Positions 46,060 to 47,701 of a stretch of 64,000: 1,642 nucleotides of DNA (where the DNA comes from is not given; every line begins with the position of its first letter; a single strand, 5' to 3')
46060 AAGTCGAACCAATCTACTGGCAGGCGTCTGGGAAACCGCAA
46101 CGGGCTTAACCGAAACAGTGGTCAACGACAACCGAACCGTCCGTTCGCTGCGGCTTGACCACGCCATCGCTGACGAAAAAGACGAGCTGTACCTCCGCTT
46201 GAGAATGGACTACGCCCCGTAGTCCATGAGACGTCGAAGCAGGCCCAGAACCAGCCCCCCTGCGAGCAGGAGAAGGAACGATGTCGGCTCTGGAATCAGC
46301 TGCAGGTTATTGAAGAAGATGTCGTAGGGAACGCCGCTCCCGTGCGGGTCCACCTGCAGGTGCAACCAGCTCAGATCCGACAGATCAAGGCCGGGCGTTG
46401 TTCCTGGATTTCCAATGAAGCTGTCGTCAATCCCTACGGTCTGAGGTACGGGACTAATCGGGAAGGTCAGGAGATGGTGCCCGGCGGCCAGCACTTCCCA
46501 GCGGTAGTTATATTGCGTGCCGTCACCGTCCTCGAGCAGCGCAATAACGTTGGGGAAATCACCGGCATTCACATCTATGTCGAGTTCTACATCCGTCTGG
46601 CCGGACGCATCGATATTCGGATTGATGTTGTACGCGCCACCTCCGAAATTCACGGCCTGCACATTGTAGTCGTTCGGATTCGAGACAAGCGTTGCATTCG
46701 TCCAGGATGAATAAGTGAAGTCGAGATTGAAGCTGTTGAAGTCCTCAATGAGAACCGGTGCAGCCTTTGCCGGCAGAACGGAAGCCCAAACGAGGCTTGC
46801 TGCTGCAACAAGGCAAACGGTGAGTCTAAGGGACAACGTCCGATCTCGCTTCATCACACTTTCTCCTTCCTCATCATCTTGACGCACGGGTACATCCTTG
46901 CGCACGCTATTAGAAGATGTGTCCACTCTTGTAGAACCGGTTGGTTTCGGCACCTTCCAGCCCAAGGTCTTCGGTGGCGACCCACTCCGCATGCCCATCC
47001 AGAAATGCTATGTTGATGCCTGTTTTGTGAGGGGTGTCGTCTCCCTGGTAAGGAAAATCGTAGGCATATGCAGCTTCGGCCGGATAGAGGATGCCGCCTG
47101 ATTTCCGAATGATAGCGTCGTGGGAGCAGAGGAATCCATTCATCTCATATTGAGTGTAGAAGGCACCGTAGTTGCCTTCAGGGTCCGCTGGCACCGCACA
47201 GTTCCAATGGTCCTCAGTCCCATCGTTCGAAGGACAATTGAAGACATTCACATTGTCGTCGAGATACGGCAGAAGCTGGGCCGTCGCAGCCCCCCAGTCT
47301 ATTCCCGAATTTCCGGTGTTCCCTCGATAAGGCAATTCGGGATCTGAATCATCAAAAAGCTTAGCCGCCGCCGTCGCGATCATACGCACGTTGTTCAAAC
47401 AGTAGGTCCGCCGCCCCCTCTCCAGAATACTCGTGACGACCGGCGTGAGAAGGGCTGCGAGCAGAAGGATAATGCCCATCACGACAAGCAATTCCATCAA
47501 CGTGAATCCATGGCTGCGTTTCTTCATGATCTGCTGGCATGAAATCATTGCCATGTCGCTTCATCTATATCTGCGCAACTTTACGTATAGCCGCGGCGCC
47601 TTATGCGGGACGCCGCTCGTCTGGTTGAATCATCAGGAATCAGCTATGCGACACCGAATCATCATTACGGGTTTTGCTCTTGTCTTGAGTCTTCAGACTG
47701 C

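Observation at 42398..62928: Two ~1300-aa SGNH-hydrolase paralogs with identical 8-module architecture 13 kb apart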

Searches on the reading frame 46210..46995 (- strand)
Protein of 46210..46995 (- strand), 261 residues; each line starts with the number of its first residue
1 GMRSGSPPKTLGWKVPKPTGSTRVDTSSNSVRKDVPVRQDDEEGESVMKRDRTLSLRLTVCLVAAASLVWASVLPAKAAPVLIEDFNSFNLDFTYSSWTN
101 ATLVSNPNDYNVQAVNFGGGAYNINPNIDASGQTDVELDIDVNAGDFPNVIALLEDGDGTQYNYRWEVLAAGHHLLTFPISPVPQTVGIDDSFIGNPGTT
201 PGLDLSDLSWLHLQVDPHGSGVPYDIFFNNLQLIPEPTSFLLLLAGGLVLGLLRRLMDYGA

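Call 10: search_protein_families(library=pfam, proteins=[window:46210-46995:-], max_evalue=0.001)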
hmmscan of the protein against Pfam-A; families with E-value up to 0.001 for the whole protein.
window:46210-46995:- (261 aa): 0 families

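Call 72: search_protein_families(library=pfam, proteins=[window:46210-46854:-], max_evalue=0.01)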
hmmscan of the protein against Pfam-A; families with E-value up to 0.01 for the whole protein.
window:46210-46854:- (214 aa): 0 families

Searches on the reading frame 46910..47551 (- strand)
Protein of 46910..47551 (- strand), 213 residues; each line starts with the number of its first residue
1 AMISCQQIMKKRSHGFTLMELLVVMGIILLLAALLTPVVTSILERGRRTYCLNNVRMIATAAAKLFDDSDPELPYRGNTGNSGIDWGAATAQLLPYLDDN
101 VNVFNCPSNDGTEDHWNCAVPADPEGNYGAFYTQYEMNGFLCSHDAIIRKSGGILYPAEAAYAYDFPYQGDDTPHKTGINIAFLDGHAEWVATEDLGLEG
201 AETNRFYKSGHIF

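Call 58: search_protein_families(library=pfam, proteins=[window:46910-47551:-], max_evalue=0.0001)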
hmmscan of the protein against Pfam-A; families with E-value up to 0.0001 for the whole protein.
window:46910-47551:- (213 aa): 1 family
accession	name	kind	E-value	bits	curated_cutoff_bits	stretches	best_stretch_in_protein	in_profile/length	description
PF07963.17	N_methyl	-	1.7e-07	30.9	21.2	1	10-35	1-26/27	Prokaryotic N-terminal methylation motif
